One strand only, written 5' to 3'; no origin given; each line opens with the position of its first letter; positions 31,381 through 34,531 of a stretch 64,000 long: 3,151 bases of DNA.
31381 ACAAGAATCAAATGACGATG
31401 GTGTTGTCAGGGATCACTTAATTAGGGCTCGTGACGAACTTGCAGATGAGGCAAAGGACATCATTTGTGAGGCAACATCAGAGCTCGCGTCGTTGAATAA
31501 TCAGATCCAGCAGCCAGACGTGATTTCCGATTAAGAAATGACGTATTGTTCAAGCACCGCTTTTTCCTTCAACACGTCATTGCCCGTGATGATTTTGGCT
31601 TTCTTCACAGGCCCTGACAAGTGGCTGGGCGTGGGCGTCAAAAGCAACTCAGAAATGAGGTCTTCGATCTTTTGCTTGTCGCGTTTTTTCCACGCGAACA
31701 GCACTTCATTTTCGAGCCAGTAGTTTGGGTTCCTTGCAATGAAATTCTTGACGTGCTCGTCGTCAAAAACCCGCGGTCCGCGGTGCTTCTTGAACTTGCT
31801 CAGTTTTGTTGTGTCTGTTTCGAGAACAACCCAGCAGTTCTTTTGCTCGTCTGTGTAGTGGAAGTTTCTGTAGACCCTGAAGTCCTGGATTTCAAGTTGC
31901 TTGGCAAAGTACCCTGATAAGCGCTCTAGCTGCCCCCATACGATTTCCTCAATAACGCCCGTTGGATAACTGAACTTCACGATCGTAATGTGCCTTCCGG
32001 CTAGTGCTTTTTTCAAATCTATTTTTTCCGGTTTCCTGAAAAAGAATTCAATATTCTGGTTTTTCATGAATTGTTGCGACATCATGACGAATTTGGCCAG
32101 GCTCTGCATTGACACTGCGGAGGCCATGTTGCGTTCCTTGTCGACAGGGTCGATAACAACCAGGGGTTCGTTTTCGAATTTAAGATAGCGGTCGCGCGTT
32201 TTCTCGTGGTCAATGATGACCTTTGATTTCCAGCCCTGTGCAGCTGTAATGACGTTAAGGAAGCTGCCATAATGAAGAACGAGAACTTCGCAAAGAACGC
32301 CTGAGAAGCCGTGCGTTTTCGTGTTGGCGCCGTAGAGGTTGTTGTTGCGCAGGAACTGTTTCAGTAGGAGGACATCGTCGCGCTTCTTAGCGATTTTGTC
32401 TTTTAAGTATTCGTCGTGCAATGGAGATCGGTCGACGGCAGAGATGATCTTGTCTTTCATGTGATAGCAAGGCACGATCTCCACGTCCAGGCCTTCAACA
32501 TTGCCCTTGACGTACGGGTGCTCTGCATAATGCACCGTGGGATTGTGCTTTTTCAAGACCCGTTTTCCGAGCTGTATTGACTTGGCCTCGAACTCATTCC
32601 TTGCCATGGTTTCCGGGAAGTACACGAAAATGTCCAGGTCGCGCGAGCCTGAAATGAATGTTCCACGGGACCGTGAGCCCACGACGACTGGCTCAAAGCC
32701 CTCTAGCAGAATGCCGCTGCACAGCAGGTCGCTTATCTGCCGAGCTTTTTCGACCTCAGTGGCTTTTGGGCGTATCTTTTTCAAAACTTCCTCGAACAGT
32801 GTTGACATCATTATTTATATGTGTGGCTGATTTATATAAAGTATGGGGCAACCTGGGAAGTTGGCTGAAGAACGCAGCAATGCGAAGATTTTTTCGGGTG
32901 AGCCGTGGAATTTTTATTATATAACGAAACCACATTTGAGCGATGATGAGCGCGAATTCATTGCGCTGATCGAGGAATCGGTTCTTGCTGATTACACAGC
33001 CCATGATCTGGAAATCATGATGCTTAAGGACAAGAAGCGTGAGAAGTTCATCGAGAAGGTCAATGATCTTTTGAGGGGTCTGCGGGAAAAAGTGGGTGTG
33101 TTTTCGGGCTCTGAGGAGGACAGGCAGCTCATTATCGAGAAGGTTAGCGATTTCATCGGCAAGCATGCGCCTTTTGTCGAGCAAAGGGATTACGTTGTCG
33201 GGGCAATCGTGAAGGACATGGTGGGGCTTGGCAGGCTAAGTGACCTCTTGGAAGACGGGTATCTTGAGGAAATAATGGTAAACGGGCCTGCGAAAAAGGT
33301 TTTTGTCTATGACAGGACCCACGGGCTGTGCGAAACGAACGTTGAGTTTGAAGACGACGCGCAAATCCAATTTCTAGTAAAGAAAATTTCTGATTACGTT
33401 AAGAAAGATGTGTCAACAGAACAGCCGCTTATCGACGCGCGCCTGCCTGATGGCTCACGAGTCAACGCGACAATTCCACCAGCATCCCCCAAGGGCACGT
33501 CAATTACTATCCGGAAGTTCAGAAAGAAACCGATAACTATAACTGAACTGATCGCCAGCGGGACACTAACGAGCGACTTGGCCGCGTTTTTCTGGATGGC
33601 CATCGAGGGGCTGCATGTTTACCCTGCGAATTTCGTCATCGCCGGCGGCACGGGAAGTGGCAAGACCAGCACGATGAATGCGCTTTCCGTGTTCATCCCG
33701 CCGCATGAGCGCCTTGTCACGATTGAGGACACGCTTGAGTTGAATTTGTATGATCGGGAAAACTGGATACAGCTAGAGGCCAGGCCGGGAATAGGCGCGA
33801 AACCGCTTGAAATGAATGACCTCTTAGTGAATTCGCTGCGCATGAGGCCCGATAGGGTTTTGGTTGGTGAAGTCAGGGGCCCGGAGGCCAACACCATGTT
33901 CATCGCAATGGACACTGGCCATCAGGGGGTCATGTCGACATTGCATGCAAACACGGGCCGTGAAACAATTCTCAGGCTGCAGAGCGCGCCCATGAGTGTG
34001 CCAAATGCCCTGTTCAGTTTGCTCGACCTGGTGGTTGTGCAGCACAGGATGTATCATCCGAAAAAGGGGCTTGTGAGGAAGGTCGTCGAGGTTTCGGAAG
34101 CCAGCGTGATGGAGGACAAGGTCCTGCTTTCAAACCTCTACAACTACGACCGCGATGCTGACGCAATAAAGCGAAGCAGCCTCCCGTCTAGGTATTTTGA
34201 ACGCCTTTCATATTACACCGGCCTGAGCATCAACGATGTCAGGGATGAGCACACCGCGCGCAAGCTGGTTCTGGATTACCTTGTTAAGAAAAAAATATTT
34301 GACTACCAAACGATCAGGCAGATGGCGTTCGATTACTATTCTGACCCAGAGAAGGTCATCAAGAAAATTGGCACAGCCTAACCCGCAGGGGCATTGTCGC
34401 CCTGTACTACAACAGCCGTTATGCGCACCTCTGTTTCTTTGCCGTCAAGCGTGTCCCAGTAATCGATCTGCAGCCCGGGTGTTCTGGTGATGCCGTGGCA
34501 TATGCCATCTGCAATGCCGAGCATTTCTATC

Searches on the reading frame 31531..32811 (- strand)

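Call 96: search_protein_families(library=pfam, proteins=[window:31531-32811:-], max_evalue=0.0001)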
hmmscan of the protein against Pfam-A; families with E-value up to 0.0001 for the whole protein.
window:31531-32811:- (426 aa): 3 families
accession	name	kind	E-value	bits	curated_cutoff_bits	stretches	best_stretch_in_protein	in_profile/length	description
PF09249.16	tRNA_NucTransf2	-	3.8e-41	140.3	27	1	145-258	1-113/113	tRNA nucleotidyltransferase, second domain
PF21133.2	CAA_C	-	3.6e-19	69.3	22.2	1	272-390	2-120/144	CCA-adding enzyme, C-terminal domain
PF01909.29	NTP_transf_2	-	5.9e-08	33.4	21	1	40-131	16-92/93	Nucleotidyltransferase domain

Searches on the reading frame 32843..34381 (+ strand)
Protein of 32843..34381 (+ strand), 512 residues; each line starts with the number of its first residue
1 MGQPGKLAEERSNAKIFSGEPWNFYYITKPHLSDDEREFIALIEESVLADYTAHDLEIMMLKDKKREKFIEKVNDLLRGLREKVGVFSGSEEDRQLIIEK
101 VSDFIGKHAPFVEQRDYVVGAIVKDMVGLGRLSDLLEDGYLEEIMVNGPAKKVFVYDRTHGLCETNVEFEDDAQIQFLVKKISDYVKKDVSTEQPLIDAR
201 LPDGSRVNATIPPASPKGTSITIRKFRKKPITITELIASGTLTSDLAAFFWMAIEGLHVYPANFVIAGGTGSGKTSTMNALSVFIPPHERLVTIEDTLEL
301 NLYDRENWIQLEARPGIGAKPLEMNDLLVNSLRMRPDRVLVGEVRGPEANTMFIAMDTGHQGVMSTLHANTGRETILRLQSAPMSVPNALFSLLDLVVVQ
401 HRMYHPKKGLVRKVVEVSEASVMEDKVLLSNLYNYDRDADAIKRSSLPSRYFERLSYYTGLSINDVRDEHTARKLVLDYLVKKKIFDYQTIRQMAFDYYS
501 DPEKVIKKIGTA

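Call 96: search_protein_families(library=pfam, proteins=[window:32843-34381:+], max_evalue=0.0001)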
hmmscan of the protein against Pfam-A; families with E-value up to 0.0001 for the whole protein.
window:32843-34381:+ (512 aa): 1 family
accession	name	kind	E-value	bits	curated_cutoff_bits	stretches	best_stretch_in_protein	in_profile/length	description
PF00437.27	T2SSE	-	8.3e-43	146.9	24.9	1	132-401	8-276/370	Type II/IV secretion system protein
